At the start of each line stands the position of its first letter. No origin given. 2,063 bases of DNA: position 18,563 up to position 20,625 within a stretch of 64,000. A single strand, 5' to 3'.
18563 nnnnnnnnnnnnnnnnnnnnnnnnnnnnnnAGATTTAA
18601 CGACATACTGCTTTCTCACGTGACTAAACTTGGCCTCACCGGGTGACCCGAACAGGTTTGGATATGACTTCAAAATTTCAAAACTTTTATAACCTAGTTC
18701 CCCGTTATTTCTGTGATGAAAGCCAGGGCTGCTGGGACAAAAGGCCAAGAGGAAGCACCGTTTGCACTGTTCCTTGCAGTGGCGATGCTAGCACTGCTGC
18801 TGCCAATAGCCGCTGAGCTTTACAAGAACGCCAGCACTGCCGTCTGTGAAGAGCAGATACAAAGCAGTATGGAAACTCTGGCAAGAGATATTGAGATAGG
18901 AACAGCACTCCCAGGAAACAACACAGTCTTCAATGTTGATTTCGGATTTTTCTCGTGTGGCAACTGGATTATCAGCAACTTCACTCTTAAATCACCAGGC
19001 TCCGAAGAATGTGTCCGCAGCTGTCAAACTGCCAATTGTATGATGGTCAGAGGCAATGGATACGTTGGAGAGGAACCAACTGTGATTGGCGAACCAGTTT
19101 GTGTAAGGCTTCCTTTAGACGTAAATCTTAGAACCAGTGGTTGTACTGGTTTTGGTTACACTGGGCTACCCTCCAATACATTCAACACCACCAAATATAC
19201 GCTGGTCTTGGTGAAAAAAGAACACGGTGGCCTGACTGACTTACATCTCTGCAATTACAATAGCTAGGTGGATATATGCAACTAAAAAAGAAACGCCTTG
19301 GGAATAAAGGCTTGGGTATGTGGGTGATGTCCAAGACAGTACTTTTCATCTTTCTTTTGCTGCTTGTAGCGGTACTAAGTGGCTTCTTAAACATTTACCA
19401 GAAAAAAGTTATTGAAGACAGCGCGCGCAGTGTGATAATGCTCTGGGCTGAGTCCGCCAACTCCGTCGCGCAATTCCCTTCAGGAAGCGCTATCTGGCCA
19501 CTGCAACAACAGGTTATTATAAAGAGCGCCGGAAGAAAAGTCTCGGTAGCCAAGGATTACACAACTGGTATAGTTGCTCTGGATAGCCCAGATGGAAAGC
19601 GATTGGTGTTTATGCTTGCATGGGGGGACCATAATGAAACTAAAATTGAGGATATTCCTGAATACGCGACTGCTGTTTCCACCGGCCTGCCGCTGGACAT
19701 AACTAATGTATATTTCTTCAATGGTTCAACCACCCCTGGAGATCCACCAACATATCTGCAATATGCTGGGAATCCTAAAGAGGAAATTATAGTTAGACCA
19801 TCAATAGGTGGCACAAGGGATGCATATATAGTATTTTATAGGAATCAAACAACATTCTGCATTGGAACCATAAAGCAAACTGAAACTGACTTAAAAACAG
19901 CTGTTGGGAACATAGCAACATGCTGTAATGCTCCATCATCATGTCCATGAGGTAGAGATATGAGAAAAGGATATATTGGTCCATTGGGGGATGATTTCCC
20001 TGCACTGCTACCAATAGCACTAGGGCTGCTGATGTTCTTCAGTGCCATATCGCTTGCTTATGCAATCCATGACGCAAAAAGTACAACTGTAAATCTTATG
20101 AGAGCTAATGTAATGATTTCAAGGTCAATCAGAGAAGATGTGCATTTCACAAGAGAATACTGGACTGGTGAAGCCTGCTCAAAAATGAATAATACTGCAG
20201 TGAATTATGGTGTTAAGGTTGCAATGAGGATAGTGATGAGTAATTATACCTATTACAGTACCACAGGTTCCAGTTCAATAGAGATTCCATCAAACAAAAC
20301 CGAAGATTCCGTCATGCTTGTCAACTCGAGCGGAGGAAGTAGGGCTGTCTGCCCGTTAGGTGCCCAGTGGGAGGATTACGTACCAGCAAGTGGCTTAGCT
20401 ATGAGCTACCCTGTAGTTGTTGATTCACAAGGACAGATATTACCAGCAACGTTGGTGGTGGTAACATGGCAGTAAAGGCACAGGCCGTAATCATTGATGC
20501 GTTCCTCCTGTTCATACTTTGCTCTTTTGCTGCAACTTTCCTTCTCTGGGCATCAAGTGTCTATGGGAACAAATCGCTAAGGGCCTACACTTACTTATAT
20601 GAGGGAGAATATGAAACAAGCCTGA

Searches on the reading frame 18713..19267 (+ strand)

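Call 57: search_protein_families(library=pfam, proteins=[window:18713-19267:+], max_evalue=0.1)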
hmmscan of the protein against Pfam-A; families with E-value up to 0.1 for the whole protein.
window:18713-19267:+ (184 aa): 0 families

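Call 58: search_protein_families(library=ncbifam, proteins=[window:18713-19267:+], max_evalue=0.1)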
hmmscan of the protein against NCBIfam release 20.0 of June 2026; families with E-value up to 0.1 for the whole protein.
window:18713-19267:+ (184 aa): 1 family
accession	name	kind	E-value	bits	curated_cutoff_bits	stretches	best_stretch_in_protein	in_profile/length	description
TIGR02172.1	Fb_sc_TIGR02172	paralog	0.054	13.3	228.2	1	34-85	135-185/226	TIGR02172 family protein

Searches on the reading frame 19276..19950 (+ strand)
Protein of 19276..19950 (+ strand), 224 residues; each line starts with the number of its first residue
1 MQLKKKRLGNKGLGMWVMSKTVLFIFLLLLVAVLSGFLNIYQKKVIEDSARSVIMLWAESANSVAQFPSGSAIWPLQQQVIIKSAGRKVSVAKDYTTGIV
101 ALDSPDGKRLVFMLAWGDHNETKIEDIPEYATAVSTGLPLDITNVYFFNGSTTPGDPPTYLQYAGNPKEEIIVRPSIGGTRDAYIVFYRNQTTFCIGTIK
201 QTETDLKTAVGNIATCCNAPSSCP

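Call 57: search_protein_families(library=pfam, proteins=[window:19276-19950:+], max_evalue=0.1)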
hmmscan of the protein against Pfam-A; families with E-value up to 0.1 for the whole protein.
window:19276-19950:+ (224 aa): 0 families

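Call 58: search_protein_families(library=ncbifam, proteins=[window:19276-19950:+], max_evalue=0.1)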
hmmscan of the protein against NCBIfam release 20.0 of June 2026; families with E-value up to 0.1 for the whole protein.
window:19276-19950:+ (224 aa): 0 families

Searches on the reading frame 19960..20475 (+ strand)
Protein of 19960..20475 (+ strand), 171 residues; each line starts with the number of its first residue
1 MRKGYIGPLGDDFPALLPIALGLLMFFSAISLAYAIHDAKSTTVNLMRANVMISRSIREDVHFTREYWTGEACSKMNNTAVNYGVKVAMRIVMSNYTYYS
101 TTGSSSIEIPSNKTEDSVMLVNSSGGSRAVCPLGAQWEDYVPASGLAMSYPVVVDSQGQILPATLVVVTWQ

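Call 57: search_protein_families(library=pfam, proteins=[window:19960-20475:+], max_evalue=0.1)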
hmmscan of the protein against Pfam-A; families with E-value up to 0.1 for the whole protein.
window:19960-20475:+ (171 aa): 1 family
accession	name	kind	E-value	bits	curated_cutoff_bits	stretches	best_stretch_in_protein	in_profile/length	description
PF23478.1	YKL104W-A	-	0.019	15.7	27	1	51-102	7-56/84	YKL104W-A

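Call 58: search_protein_families(library=ncbifam, proteins=[window:19960-20475:+], max_evalue=0.1)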
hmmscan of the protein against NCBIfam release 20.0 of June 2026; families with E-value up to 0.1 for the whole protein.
window:19960-20475:+ (171 aa): 0 families
